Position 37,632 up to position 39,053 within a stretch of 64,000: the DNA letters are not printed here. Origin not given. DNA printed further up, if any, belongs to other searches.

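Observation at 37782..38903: XRE-family HTH fused to a LicC/PntC-like cytidylyltransferase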

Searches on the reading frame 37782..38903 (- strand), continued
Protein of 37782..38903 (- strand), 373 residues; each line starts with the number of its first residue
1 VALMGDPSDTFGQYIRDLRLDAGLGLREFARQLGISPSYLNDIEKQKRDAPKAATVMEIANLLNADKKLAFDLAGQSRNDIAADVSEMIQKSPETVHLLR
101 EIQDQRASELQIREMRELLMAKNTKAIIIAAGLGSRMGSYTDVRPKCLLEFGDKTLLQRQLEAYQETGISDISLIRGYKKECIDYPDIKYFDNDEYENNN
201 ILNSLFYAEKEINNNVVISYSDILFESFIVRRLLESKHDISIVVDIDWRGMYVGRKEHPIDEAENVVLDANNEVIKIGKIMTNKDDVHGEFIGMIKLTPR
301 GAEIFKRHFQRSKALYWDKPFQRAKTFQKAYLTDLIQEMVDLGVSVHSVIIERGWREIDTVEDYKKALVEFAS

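Call 20: search_protein_families(library=pfam, proteins=[P0150, P0173, P0174, P0141, P0153, P0124, P0262, P0226, P0196, P0148], max_evalue=0.0001)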
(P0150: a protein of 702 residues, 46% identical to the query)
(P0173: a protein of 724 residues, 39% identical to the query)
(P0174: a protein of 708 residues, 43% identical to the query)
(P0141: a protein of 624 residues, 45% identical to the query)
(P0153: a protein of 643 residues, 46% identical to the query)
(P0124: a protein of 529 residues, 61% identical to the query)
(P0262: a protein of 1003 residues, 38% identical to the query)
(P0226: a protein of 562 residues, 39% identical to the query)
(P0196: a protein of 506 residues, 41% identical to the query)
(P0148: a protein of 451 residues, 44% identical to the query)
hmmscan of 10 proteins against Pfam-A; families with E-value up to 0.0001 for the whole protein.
P0150 (702 aa): 5 families
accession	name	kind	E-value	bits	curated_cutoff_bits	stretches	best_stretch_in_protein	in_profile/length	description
PF12804.13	NTP_transf_3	-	3e-16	60.4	27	1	3-126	1-127/160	MobA-like NTP transferase domain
PF13560.12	HTH_31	-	1.9e-11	44.5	27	1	479-535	1-58/64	Helix-turn-helix domain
PF00483.29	NTP_transferase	-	2.9e-09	37.3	21.2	1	2-62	1-63/245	Nucleotidyl transferase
PF01381.28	HTH_3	-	8.6e-09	35.7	23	1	485-538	2-55/55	Helix-turn-helix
PF07883.17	Cupin_2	-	1.5e-05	25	27.2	0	409-434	37-62/70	Cupin domain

P0173 (724 aa): 3 families
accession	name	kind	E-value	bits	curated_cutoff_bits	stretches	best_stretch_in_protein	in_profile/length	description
PF01663.27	Phosphodiest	-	3.4e-40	139.1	23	1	266-646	1-318/342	Type I phosphodiesterase / nucleotide pyrophosphatase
PF12804.13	NTP_transf_3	-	7.1e-15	56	27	1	3-121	1-122/160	MobA-like NTP transferase domain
PF00483.29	NTP_transferase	-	3.9e-08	33.6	21.2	1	2-104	1-115/245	Nucleotidyl transferase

P0174 (708 aa): 2 families
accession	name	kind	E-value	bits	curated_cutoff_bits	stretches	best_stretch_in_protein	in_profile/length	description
PF12804.13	NTP_transf_3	-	8.7e-14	52.4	27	1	3-113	1-110/160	MobA-like NTP transferase domain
PF07883.17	Cupin_2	-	3.9e-05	23.7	27.2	0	638-670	33-62/70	Cupin domain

P0141 (624 aa): 5 families
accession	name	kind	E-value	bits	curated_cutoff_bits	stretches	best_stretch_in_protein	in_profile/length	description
PF00465.25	Fe-ADH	-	1.6e-31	109.6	31.3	1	6-153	30-168/168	Iron-containing alcohol dehydrogenase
PF25137.1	ADH_Fe_C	-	4.4e-26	92.2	27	1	165-311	2-154/194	Fe-containing alcohol dehydrogenase family, C-terminal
PF12804.13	NTP_transf_3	-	1.1e-09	39.1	27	1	374-497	1-127/160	MobA-like NTP transferase domain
PF13685.12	Fe-ADH_2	-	9.7e-08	32.6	28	1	11-78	31-96/149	Iron-containing alcohol dehydrogenase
PF00483.29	NTP_transferase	-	5.9e-06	26.5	21.2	1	374-439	2-68/245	Nucleotidyl transferase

P0153 (643 aa): 6 families
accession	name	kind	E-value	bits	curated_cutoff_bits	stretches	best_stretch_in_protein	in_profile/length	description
PF00884.28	Sulfatase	-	2.5e-26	93.1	25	1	19-270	24-300/301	Sulfatase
PF12804.13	NTP_transf_3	-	1.4e-13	51.8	27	1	396-514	1-124/160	MobA-like NTP transferase domain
PF01663.27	Phosphodiest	-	3.8e-12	46.9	23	1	5-216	1-222/342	Type I phosphodiesterase / nucleotide pyrophosphatase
PF16347.10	SGSH_C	-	2.1e-11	44.6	29.3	1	244-363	25-145/154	N-sulphoglucosamine sulphohydrolase, C-terminal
PF00483.29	NTP_transferase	-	3.1e-11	43.8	21.2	1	395-468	1-72/245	Nucleotidyl transferase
PF02995.22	DUF229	-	1e-06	28.2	25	1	144-219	272-347/496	Protein of unknown function (DUF229)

P0124 (529 aa): 6 families
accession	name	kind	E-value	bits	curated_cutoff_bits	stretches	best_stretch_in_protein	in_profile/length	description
PF12804.13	NTP_transf_3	-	7.7e-12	46.1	27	1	282-401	1-123/160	MobA-like NTP transferase domain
PF00535.33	Glycos_transf_2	-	2e-11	44.5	23.3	1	50-146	67-164/168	Glycosyl transferase family 2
PF13641.12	Glyco_tranf_2_3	-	5.6e-10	40.1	27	1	33-195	53-221/230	Glycosyltransferase like family 2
PF00483.29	NTP_transferase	-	7.8e-10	39.2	21.2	1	281-345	1-66/245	Nucleotidyl transferase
PF13712.12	Glyco_tranf_2_5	-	1.5e-08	35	27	1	37-97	29-89/210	Glycosyltransferase like family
PF01128.25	IspD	-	7.8e-06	26.2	27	1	282-337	3-55/221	2-C-methyl-D-erythritol 4-phosphate cytidylyltransferase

P0262 (1003 aa): 2 families
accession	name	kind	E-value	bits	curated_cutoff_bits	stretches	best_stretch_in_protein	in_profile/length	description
PF01326.24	PPDK_N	-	5.9e-15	55.8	27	2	289-381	92-196/328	Pyruvate phosphate dikinase, AMP/ATP-binding domain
PF12804.13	NTP_transf_3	-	1.3e-06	29.1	27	1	3-126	1-124/160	MobA-like NTP transferase domain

P0226 (562 aa): 3 families
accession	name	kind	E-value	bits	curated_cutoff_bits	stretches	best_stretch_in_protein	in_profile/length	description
PF13714.12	PEP_mutase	-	2.4e-52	178.4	31.5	1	266-516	7-239/240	Phosphoenolpyruvate phosphomutase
PF12804.13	NTP_transf_3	-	2.3e-07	31.5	27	1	3-124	1-123/160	MobA-like NTP transferase domain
PF00483.29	NTP_transferase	-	1.6e-05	25.1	21.2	1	2-60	1-61/245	Nucleotidyl transferase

P0196 (506 aa): 6 families
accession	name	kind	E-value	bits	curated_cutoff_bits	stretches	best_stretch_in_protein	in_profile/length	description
PF08241.18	Methyltransf_11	-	1.9e-21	76.9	21.2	1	299-388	1-91/95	Methyltransferase domain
PF13649.12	Methyltransf_25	-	3.4e-21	76.2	27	1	298-388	1-97/97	Methyltransferase domain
PF13489.12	Methyltransf_23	-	1.7e-17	64.1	27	1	279-459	5-159/164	Methyltransferase domain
PF13847.12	Methyltransf_31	-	1.5e-15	57.6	27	1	294-392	3-109/145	Methyltransferase domain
PF08242.18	Methyltransf_12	-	4.8e-14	53.3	30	1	299-388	1-96/98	Methyltransferase domain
PF12804.13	NTP_transf_3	-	7e-13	49.5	27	1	5-130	1-124/160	MobA-like NTP transferase domain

P0148 (451 aa): 7 families
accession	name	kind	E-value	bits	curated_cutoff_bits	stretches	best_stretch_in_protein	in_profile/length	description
PF01583.26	APS_kinase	-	5.8e-39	134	21.1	1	11-157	4-152/152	Adenylylsulphate kinase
PF12804.13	NTP_transf_3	-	8.6e-14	52.5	27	1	192-316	1-123/160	MobA-like NTP transferase domain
PF01128.25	IspD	-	1.6e-06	28.5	27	1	192-247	3-55/221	2-C-methyl-D-erythritol 4-phosphate cytidylyltransferase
PF13671.12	AAA_33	-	7.4e-06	26.7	27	1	12-122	2-114/143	AAA domain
PF13238.12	AAA_18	-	1.1e-05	26.4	29.4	1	12-122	1-107/128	AAA domain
PF00483.29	NTP_transferase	-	1.4e-05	25.3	21.2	0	192-248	2-59/245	Nucleotidyl transferase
PF08433.16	KTI12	-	6.1e-05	23.1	22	0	11-132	3-125/271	Chromatin associated protein KTI12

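Call 21: search_protein_families(library=pfam, proteins=[P0123, P0127, P0146, P0121, P0135, P0136, P0155, P0243, P0182, P0261], max_evalue=0.0001)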
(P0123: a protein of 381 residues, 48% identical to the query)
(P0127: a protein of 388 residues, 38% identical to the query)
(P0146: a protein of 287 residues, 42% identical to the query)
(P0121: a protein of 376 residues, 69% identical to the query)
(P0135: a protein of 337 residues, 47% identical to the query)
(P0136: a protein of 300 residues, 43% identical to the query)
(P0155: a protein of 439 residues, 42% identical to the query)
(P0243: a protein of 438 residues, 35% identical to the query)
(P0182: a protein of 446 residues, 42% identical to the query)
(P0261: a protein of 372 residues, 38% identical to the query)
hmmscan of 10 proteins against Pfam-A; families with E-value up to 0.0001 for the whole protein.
P0123 (381 aa): 5 families
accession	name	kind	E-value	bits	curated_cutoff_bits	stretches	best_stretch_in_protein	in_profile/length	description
PF01381.28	HTH_3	-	2.2e-13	50.5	23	1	10-61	3-53/55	Helix-turn-helix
PF12804.13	NTP_transf_3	-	1.2e-12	48.7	27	1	120-234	2-118/160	MobA-like NTP transferase domain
PF12844.13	HTH_19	-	9.1e-12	45.2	30.2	1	8-65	4-60/64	Helix-turn-helix domain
PF13560.12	HTH_31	-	2.3e-09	37.9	27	1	4-60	2-58/64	Helix-turn-helix domain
PF00483.29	NTP_transferase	-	1.7e-06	28.2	21.2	1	118-178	1-61/245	Nucleotidyl transferase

P0127 (388 aa): 4 families
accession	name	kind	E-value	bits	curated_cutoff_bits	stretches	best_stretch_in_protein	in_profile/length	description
PF01381.28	HTH_3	-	4.6e-10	39.8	23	1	7-60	1-53/55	Helix-turn-helix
PF13560.12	HTH_31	-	1e-09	39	27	1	2-48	1-48/64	Helix-turn-helix domain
PF12844.13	HTH_19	-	8.3e-09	35.7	30.2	1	4-58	1-54/64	Helix-turn-helix domain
PF12804.13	NTP_transf_3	-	2e-07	31.7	27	1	118-229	1-111/160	MobA-like NTP transferase domain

P0146 (287 aa): 5 families
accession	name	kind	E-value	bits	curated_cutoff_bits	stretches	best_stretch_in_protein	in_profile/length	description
PF01381.28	HTH_3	-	2.1e-14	53.7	23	1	11-61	4-53/55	Helix-turn-helix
PF12804.13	NTP_transf_3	-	2e-11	44.7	27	1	119-234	1-118/160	MobA-like NTP transferase domain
PF13560.12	HTH_31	-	2.2e-10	41.1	27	1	5-60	3-58/64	Helix-turn-helix domain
PF12844.13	HTH_19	-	1.3e-08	35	30.2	1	10-61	6-56/64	Helix-turn-helix domain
PF00483.29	NTP_transferase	-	1.2e-06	28.7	21.2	1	118-177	1-60/245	Nucleotidyl transferase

P0121 (376 aa): 3 families
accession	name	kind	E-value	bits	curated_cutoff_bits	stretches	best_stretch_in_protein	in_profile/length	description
PF13356.12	Arm-DNA-bind_3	-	8.5e-21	74.3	27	1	6-102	1-82/83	Arm DNA-binding domain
PF12804.13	NTP_transf_3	-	3.4e-10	40.8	27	1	129-244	2-120/160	MobA-like NTP transferase domain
PF00483.29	NTP_transferase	-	4.6e-08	33.4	21.2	1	127-194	1-69/245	Nucleotidyl transferase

P0135 (337 aa): 2 families
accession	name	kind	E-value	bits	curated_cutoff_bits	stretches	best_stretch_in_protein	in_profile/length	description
PF12804.13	NTP_transf_3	-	4.6e-13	50.1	27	1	84-200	1-120/160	MobA-like NTP transferase domain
PF00483.29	NTP_transferase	-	1.6e-11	44.7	21.2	1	84-152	2-71/245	Nucleotidyl transferase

P0136 (300 aa): 2 families
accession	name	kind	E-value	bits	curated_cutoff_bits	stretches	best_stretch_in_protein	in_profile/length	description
PF12804.13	NTP_transf_3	-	1.6e-14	54.8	27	1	55-173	1-122/160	MobA-like NTP transferase domain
PF00483.29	NTP_transferase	-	2.1e-08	34.5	21.2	1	54-123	1-71/245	Nucleotidyl transferase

P0155 (439 aa): 5 families
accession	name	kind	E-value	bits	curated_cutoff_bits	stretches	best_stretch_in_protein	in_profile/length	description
PF01583.26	APS_kinase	-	2.8e-36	125.3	21.1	1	10-156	4-152/152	Adenylylsulphate kinase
PF12804.13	NTP_transf_3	-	2.6e-13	50.9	27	1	184-302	1-122/160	MobA-like NTP transferase domain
PF13238.12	AAA_18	-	2.7e-07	31.5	29.4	1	11-121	1-107/128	AAA domain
PF01128.25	IspD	-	1.5e-06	28.6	27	1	183-239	2-55/221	2-C-methyl-D-erythritol 4-phosphate cytidylyltransferase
PF00483.29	NTP_transferase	-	1.1e-05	25.6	21.2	1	184-242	2-62/245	Nucleotidyl transferase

P0243 (438 aa): 7 families
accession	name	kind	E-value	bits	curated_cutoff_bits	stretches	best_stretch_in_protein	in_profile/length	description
PF01583.26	APS_kinase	-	2.7e-39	135.1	21.1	1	13-158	3-151/152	Adenylylsulphate kinase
PF12804.13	NTP_transf_3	-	5.8e-14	53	27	1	188-309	1-125/160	MobA-like NTP transferase domain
PF13671.12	AAA_33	-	1.4e-07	32.3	27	1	16-128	3-117/143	AAA domain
PF13238.12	AAA_18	-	1.7e-06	28.9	29.4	1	17-128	3-110/128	AAA domain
PF08433.16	KTI12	-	1e-05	25.6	22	1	17-132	6-122/271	Chromatin associated protein KTI12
PF01128.25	IspD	-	3.5e-05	24.1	27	0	187-239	2-52/221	2-C-methyl-D-erythritol 4-phosphate cytidylyltransferase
PF00483.29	NTP_transferase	-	8.7e-05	22.7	21.2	0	188-243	2-59/245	Nucleotidyl transferase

P0182 (446 aa): 3 families
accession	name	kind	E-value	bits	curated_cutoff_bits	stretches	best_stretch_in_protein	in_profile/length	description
PF12804.13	NTP_transf_3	-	1.3e-15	58.3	27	1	3-114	1-111/160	MobA-like NTP transferase domain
PF00483.29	NTP_transferase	-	2.3e-10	40.9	21.2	1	3-58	2-58/245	Nucleotidyl transferase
PF01128.25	IspD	-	2.1e-05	24.8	27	1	4-59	4-58/221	2-C-methyl-D-erythritol 4-phosphate cytidylyltransferase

P0261 (372 aa): 1 family
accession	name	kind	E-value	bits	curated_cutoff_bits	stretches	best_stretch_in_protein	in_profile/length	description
PF12804.13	NTP_transf_3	-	1.4e-06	29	27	1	129-230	15-124/160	MobA-like NTP transferase domain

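Call 27: find_related_loci(query=A1, collection=genome_contigs, flank=8000)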
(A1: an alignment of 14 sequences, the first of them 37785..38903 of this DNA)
Query A1 (373 aa) in genome_contigs; peptide patterns used: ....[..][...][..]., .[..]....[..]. (x = any residue, [..] = any of these).
191 stretches matched a pattern; 148 encode a relative of the query (tblastn E <= 1e-3); the best 80 are kept; 80 distinct loci.
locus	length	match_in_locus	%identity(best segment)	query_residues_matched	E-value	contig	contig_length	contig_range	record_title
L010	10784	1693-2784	74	10-373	0e+0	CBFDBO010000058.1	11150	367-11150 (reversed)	MAG TPA_asm: uncultured Rhodospirillales bacterium isolate SRR26215676_binner12_Refined_78 genome assembly, contig: ERZ2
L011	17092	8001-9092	66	8-371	1e-164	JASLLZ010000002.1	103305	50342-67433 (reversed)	MAG: Rhodospirillales bacterium isolate Arabian10_MAG_36 NODE_2_length_103305_cov_14.772814, whole genome shotgun sequen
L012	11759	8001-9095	64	7-371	1e-161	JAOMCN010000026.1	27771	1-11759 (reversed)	Rhodospirillales bacterium isolate AH-558-E05 AH-558-E05_NODE_26, whole genome shotgun sequence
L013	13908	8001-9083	65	11-371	1e-158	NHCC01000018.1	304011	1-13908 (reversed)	MAG: Rhodospirillaceae bacterium TMED23 116969, whole genome shotgun sequence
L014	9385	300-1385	63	10-371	1e-158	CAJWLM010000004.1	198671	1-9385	MAG TPA_asm: uncultured Rhodospirillaceae bacterium isolate ERR599052_bin.81_MetaBAT_v2.12.1_MAG genome assembly, contig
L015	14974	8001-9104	62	4-371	2e-157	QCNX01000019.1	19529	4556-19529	Pelagibacteraceae bacterium AG-426-P20 Ga0172171_119, whole genome shotgun sequence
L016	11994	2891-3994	62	5-372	3e-157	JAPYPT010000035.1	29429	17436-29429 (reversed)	MAG: Alphaproteobacteria bacterium isolate PW10.maxbin2.068 PW10_1916_length_29429_cov_9.258119, whole genome shotgun se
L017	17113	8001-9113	59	1-371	1e-156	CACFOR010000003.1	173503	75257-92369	uncultured Pelagibacteraceae bacterium isolate AG-414-E07 genome assembly, contig: AG-414-E07_NODE_3, whole genome shotg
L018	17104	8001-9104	60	4-371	1e-155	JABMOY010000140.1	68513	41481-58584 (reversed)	MAG: Rhodospirillales bacterium isolate bin.246 k141_4418012, whole genome shotgun sequence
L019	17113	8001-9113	60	1-371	4e-155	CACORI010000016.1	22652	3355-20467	MAG: uncultured Pelagibacteraceae bacterium isolate AH-324-K11 genome assembly, contig: AH-324-K11_NODE_16, whole genome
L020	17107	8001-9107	61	3-371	5e-155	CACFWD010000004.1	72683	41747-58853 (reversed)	uncultured Pelagibacteraceae bacterium isolate AG-909-C05 genome assembly, contig: AG-909-C05_NODE_4, whole genome shotg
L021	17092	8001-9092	62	8-371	5e-155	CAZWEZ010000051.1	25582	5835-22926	MAG TPA_asm: uncultured Thalassospiraceae bacterium isolate binchicken_co85_32 genome assembly, contig: NODE_1134_length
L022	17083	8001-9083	62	11-371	8e-155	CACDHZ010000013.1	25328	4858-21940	uncultured Pelagibacteraceae bacterium isolate AG-365-K10 genome assembly, contig: AG-365-K10_NODE_13, whole genome shot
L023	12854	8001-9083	62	11-371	6e-155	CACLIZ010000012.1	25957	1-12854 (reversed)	uncultured Pelagibacteraceae bacterium isolate AG-464-D09 genome assembly, contig: AG-464-D09_NODE_12, whole genome shot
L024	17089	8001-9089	62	9-371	2e-154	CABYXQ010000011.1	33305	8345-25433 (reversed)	MAG: uncultured Pelagibacteraceae bacterium isolate AG-333-P05 genome assembly, contig: AG-333-P05_NODE_11, whole genome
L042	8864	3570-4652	58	11-371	5e-150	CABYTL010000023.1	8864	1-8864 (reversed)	MAG: uncultured Pelagibacteraceae bacterium isolate AG-333-M03 genome assembly, contig: AG-333-M03_NODE_23, whole genome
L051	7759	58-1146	61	9-371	1e-147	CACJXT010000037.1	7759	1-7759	uncultured Pelagibacteraceae bacterium isolate AG-453-E13 genome assembly, contig: AG-453-E13_NODE_37, whole genome shot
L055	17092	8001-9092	59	8-371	7e-145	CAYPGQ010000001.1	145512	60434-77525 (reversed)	MAG TPA_asm: uncultured Eubacteriales bacterium isolate SRP068000_co1_174 genome assembly, contig: NODE_49_length_145512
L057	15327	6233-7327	58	8-372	3e-143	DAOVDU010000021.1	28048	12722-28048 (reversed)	MAG TPA_asm: Candidatus Aminicenantes bacterium isolate CSMAG_1065 CSMAG_1065_k141_3433062_length_28048_cov_45.0000, who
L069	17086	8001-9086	50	11-371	6e-116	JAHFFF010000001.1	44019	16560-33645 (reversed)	MAG: Candidatus Omnitrophota bacterium isolate nzgw286 NODE_474_length_44020_cov_3.661837, whole genome shotgun sequence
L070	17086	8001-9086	48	11-371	2e-115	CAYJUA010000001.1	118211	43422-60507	MAG TPA_asm: uncultured Planctomycetia bacterium isolate ERP125453_co1_428 genome assembly, contig: NODE_64_length_11821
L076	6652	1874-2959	46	7-367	2e-108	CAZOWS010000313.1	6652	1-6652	MAG TPA_asm: uncultured Actinomycetota bacterium isolate binchicken_co203_618 genome assembly, contig: k141_2217739, who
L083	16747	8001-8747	59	122-370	2e-99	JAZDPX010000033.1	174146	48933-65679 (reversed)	MAG: Candidatus Omnitrophota bacterium isolate MEGAHIT-group-0.9 k141_2669193, whole genome shotgun sequence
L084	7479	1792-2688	49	74-371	3e-98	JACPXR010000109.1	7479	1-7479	MAG: Candidatus Omnitrophota bacterium isolate NC_groundwater_842_Pr1_B-0.1um_62_9 Montesol18_Bp1_scaffold_1524636, whol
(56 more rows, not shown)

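Call 43: search_solved_structures(query=L005:11163-12545:+, max_evalue=0.01)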
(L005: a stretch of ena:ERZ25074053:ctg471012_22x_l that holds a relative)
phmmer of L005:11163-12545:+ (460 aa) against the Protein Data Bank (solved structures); distinct sequences matched with E-value up to 0.01: 5.
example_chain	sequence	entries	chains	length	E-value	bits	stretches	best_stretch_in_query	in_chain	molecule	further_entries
6b9s_A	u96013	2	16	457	1.2e-75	258.2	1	5-460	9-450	Methylphosphonate synthase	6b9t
6b9r_A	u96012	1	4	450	2.7e-66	227.3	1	7-460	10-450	Hydroxyethylphosphonate dioxygenase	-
5u55_A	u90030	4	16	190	0.00014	23.9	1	76-211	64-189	(S)-2-hydroxypropylphosphonic acid epoxidase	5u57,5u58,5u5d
4j1x_A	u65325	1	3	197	0.00017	23.6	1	110-208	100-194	Epoxidase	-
1zz6_A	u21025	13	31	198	0.00017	23.6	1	110-208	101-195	Hydroxypropylphosphonic Acid Epoxidase | Hydroxyprophylphosphonic Acid Epoxidase | EPOXIDASE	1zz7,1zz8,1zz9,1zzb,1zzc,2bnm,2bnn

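Call 49: predict_structure(alignment_id=A2)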
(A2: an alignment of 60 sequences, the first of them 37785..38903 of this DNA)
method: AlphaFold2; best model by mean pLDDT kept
length: 373 residues; sequences in the alignment: 60
mean_pLDDT: 90.2   pTM: 0.81
mean pLDDT of the five models: 90.2, 88.7, 87.0, 83.4, 79.6
residues with pLDDT >= 90: 269; 70-90: 73; 50-70: 24; < 50: 7
segments of 3 or more residues with pLDDT < 50: 1-7
pLDDT, mean of each block of 10 residues (from residue 1): 50 95 96 97 95 96 92 95 93 93 94 87 94 85 92 92 95 97 95 95 96 97 93 94 87 63 81 85 70 96 98 98 95 95 95 88 84 64
secondary structure, 60 per line:
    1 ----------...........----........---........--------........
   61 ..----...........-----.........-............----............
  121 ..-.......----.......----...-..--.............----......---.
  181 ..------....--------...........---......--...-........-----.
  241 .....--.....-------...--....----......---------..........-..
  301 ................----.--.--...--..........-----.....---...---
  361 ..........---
elements in order: H11-21 H26-33 H37-44 H53-62 H67-77 H83-91 H93-104 H109-122 E124-130 H135-141 H156-166 E171-176 E189-192 H201-211 E215-220 E223-225 H227-234 E240-245 H248-252 E265-268 E273-278 E288-297 H299-316 H332-341 E347-351 E355-357 H361-370
